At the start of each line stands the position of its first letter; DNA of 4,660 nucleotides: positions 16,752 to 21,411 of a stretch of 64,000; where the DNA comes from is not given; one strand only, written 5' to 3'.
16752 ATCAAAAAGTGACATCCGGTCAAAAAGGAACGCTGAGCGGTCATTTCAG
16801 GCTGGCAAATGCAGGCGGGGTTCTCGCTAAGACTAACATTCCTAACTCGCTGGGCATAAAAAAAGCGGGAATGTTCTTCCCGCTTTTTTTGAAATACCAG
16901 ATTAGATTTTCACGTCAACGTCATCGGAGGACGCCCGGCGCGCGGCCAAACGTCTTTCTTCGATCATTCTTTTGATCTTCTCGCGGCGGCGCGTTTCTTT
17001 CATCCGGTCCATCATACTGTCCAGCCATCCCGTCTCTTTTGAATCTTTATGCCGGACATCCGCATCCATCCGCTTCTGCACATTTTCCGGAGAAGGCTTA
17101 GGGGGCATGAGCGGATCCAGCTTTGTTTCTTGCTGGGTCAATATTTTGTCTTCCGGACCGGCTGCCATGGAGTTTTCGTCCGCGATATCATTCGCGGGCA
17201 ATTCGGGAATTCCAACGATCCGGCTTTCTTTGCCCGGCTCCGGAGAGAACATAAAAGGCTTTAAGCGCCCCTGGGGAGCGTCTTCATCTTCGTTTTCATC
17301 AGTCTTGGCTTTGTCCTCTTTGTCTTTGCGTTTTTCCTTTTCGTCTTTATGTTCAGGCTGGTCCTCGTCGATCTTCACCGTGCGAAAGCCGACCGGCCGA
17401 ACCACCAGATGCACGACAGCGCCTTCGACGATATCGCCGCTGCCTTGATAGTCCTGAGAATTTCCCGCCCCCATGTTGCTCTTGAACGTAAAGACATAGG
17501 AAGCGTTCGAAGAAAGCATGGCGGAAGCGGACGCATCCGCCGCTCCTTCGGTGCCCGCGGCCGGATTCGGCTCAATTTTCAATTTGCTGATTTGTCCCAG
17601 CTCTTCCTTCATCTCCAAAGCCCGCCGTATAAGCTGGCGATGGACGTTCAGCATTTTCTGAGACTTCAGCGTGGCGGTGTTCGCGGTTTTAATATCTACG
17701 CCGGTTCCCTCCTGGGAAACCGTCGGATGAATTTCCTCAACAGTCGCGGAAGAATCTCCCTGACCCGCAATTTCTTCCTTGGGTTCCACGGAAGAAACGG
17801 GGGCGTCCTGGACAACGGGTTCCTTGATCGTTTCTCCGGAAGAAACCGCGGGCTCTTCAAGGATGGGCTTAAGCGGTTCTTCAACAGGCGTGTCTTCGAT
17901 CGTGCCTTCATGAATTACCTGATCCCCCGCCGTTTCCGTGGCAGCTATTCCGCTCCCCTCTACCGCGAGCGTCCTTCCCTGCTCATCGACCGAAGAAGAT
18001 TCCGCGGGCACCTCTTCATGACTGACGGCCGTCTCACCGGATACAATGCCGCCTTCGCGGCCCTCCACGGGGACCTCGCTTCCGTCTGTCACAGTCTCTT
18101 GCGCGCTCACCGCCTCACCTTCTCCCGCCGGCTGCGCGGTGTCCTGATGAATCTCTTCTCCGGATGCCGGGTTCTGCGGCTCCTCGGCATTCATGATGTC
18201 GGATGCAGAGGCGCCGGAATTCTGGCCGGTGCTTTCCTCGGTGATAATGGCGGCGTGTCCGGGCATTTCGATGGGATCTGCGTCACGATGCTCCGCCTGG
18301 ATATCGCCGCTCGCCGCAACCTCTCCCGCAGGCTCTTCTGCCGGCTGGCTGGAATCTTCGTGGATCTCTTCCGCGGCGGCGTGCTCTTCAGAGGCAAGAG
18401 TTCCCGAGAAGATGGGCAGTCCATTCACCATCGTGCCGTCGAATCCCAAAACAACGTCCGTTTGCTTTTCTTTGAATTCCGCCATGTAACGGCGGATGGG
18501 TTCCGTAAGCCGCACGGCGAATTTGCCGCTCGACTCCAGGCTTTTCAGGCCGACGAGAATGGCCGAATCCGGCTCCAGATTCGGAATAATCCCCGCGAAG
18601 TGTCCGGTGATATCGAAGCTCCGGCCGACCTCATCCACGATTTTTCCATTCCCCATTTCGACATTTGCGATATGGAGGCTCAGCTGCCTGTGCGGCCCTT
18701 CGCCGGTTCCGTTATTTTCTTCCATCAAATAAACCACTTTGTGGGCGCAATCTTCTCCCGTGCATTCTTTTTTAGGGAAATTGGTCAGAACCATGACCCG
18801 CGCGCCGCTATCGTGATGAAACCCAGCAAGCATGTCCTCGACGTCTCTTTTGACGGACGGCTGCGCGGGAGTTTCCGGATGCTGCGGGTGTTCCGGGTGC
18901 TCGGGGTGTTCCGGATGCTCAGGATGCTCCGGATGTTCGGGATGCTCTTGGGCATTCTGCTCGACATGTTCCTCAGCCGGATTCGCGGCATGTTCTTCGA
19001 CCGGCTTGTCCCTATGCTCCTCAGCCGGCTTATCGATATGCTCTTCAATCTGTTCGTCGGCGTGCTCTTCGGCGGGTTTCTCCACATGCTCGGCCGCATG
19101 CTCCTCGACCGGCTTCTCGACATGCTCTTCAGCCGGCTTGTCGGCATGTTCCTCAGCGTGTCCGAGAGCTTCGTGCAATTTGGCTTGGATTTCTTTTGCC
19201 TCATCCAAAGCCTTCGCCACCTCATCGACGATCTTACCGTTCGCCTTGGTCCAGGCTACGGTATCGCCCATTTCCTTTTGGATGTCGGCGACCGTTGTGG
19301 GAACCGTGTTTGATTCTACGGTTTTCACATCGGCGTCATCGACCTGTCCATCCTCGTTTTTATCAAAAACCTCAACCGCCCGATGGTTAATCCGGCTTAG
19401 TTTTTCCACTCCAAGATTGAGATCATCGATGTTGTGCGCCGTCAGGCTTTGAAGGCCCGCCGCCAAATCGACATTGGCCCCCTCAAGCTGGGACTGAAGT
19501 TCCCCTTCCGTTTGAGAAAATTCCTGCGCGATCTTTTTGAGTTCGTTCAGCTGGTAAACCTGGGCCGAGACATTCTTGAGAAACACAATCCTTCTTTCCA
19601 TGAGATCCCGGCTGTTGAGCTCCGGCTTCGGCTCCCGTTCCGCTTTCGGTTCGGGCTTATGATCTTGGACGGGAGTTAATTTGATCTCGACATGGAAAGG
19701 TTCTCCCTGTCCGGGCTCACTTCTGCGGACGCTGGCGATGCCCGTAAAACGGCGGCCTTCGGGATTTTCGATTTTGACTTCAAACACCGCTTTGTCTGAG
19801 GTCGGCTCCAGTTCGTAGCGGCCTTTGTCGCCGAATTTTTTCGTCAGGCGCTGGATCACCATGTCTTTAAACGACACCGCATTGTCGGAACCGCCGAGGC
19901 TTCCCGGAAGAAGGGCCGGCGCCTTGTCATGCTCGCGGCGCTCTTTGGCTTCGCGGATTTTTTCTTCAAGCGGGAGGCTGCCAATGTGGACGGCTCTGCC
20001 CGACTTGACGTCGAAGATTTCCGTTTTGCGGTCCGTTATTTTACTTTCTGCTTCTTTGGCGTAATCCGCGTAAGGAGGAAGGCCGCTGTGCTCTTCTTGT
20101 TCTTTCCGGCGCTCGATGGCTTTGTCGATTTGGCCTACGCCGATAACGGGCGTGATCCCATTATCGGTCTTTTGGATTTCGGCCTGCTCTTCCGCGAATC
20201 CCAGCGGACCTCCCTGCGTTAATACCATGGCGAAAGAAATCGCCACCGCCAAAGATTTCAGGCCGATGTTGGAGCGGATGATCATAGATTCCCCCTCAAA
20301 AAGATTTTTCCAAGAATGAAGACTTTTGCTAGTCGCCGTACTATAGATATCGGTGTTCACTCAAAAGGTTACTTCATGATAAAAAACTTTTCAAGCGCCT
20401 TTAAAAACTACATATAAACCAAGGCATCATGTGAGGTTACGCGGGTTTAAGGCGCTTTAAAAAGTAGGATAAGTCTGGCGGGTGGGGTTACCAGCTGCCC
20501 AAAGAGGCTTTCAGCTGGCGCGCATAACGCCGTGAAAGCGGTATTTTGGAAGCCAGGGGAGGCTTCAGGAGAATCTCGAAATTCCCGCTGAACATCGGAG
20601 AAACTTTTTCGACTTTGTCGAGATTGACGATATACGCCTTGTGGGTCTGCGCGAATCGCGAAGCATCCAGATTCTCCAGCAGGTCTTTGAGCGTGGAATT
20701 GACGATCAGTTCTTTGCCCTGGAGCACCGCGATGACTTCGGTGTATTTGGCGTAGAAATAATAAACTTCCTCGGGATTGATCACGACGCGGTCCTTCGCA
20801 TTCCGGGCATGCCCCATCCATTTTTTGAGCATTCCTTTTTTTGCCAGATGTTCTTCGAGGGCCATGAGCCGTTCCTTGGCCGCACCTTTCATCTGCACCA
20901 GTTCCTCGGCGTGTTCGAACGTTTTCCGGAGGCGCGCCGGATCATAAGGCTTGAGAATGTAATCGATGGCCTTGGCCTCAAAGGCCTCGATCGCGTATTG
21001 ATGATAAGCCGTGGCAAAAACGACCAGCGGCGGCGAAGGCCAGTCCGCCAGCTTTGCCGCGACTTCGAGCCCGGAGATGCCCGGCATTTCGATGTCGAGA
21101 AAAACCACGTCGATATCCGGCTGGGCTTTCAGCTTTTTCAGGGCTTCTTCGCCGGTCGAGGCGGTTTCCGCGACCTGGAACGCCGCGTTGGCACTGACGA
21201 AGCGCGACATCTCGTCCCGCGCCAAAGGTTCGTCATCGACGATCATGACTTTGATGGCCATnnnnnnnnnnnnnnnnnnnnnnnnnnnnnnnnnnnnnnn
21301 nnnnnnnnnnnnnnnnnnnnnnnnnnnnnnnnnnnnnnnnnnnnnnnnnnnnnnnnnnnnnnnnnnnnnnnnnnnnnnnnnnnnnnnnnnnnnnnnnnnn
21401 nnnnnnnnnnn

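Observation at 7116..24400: Secreted-repeat-protein locus with its own LytS/LytTR two-component system upstream of tRNA-Phe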

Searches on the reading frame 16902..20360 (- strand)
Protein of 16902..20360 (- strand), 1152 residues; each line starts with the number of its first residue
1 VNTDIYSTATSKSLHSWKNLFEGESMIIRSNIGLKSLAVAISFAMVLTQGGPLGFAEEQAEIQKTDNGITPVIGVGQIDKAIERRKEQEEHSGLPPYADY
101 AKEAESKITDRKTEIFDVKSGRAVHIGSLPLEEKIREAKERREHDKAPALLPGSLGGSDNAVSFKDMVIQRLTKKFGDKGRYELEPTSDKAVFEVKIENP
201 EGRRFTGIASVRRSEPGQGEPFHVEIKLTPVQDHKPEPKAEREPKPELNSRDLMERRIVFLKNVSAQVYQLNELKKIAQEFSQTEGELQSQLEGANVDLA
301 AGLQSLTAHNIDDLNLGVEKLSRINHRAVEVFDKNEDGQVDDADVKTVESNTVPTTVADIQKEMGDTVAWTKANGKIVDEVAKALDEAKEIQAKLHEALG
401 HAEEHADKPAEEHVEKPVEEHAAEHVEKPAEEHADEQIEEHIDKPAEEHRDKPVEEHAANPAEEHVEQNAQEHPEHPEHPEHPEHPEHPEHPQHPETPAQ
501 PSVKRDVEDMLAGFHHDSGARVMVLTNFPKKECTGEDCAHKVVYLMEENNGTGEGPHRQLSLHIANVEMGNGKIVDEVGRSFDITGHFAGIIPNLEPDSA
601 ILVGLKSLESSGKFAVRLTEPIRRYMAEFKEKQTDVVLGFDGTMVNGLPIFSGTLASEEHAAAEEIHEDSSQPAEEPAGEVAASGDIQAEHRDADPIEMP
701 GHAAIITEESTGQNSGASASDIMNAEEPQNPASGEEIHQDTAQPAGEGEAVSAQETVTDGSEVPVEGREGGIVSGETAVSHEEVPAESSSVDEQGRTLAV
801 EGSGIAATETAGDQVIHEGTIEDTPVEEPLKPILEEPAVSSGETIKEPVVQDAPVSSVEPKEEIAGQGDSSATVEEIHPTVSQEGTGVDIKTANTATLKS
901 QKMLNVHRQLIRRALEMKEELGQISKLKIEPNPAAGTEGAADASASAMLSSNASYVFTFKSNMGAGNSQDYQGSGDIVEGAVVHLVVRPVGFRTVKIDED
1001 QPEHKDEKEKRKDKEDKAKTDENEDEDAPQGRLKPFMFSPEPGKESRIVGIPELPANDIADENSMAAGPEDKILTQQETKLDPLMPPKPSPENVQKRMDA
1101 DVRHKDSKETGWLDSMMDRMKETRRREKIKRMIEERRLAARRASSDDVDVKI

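Call 7: search_protein_families(library=pfam, proteins=[window:16902-20360:-], max_evalue=0.1)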
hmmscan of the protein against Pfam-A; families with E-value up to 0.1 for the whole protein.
window:16902-20360:- (1152 aa): 0 families

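Call 8: search_protein_families(library=ncbifam, proteins=[window:16902-20360:-], max_evalue=0.1)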
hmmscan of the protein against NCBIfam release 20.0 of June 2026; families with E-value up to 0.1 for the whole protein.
window:16902-20360:- (1152 aa): 0 families

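Call 51: search_protein_representatives(protein=window:16902-20360:-)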
Query: 1152 residues. Proteins with E-value up to 0.001 (for the whole library): 13; up to 1e-10: 2; up to 1e-30: 1. The best 13 are listed.
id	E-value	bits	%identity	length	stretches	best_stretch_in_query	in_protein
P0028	4.9e-54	200.6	99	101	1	26-126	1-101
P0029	2.2e-14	69.3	34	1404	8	404-478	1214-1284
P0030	5.9e-06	41.4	36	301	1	383-467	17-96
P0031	8.8e-06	40.8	27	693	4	404-476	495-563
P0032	2.9e-05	39.1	32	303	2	404-482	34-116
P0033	3.0e-05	39.0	27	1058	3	398-477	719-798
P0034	6.3e-05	38.0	50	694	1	403-470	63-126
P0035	7.2e-05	37.8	48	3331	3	473-520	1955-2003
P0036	7.2e-05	37.8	47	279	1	399-489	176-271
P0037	1.9e-04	36.4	37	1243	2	403-466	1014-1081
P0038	3.4e-04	35.6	37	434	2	401-469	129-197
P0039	3.6e-04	35.5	43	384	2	403-469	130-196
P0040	9.9e-04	34.0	42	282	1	402-470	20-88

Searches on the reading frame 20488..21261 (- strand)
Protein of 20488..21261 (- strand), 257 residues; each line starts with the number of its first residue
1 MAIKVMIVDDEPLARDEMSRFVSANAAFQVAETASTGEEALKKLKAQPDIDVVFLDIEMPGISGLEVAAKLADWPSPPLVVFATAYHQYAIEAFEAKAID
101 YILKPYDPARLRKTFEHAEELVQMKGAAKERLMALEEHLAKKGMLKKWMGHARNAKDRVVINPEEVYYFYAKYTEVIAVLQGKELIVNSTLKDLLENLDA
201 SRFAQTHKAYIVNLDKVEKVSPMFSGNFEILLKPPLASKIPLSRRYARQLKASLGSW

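Call 7: search_protein_families(library=pfam, proteins=[window:20488-21261:-], max_evalue=0.1)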
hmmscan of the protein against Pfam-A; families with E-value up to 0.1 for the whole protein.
window:20488-21261:- (257 aa): 3 families
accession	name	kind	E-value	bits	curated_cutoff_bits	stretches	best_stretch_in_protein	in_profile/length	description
PF00072.30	Response_reg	-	5.2e-25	88.2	30.2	1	5-114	1-109/111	Response regulator receiver domain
PF04397.21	LytTR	-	1e-23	83.8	22.6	1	159-254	4-97/98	LytTr DNA-binding domain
PF01886.21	DUF61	-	0.075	13.5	27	0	122-179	69-125/127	Protein of unknown function DUF61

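Call 8: search_protein_families(library=ncbifam, proteins=[window:20488-21261:-], max_evalue=0.1)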
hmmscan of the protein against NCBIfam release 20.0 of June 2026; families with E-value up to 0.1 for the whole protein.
window:20488-21261:- (257 aa): 101 families (the best 25 are shown)
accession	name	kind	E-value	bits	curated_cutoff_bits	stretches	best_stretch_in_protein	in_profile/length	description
NF008677.0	PRK11697.1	equivalog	2e-45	155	246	1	3-255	2-236/238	two-component system response regulator BtsR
NF010684.1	PRK14084.1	equivalog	5.7e-38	131.1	375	1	4-255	2-253/254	response regulator transcription factor LytR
NF001965.0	PRK00742.1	subfamily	2.3e-20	73.1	293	1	1-139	2-142/357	chemotaxis-specific protein-glutamate methyltransferase CheB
NF008469.0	PRK11361.1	equivalog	4.2e-16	58.7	714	1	4-141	6-142/461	acetoacetate metabolism transcriptional regulator AtoC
NF009206.0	PRK12555.1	subfamily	1.3e-15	57.2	342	1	3-133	1-133/340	chemotaxis-specific protein-glutamate methyltransferase CheB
NF007935.0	PRK10651.1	equivalog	5.6e-15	55.1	250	1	3-118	7-123/216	two-component system response regulator NarL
NF006900.1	PRK09390.1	equivalog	3.7e-13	49.5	255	1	3-132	5-133/203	response regulator FixJ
NF007708.0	PRK10403.1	equivalog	5.9e-13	48.8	343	1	3-114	7-119/215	nitrate/nitrite response regulator protein NarP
NF040689.1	MtrAB_MtrA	equivalog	2.1e-12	46.9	300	1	5-111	1-105/219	MtrAB system response regulator MtrA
NF011896.0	PRK15369.1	equivalog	2.2e-12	47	242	1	2-105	3-107/211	two component system response regulator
TIGR02875.1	spore_0_A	equivalog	2.7e-12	46.5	200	1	3-119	3-122/262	sporulation transcription factor Spo0A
NF008296.0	PRK11083.1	equivalog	6.1e-12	45.4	273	1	3-129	4-132/228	two-component system response regulator CreB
NF053512.1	nitric_RR_NosR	exception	7.1e-12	45.1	400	1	5-136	1-131/422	response regulator c-di-GMP phosphodiesterase, NosR family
NF052596.1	RR_EAL_PvrR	equivalog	1.1e-11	44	580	1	2-151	3-162/398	response regulator cyclic di-GMP phosphodiesterase PvrR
TIGR02154.1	PhoB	equivalog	1.5e-11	44.1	296.2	1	1-111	1-112/226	phosphate regulon transcriptional regulator PhoB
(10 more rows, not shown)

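Call 11: find_encoding_contigs(protein=window:20488-21261:-, flank=10000, max_places=6)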
Protein window:20488-21261:- (257 aa): 2 contigs read that carry it; 2 places shown.
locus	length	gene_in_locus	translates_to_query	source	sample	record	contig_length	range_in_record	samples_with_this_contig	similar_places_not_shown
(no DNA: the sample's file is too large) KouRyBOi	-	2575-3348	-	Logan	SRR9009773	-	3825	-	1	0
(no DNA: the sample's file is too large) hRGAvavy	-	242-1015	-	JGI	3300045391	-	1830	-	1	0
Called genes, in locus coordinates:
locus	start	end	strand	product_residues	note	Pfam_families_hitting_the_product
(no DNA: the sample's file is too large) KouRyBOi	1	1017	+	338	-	?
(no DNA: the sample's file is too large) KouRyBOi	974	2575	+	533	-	PF07694:5TM-5TMR_LYT, PF06580:His_kinase, PF02518:HATPase_c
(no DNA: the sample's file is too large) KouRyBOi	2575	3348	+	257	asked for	PF00072:Response_reg, PF04397:LytTR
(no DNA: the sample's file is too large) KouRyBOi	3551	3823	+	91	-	?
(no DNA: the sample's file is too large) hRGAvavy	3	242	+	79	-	?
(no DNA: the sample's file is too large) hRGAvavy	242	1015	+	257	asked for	PF00072:Response_reg, PF04397:LytTR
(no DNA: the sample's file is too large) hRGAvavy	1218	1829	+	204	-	?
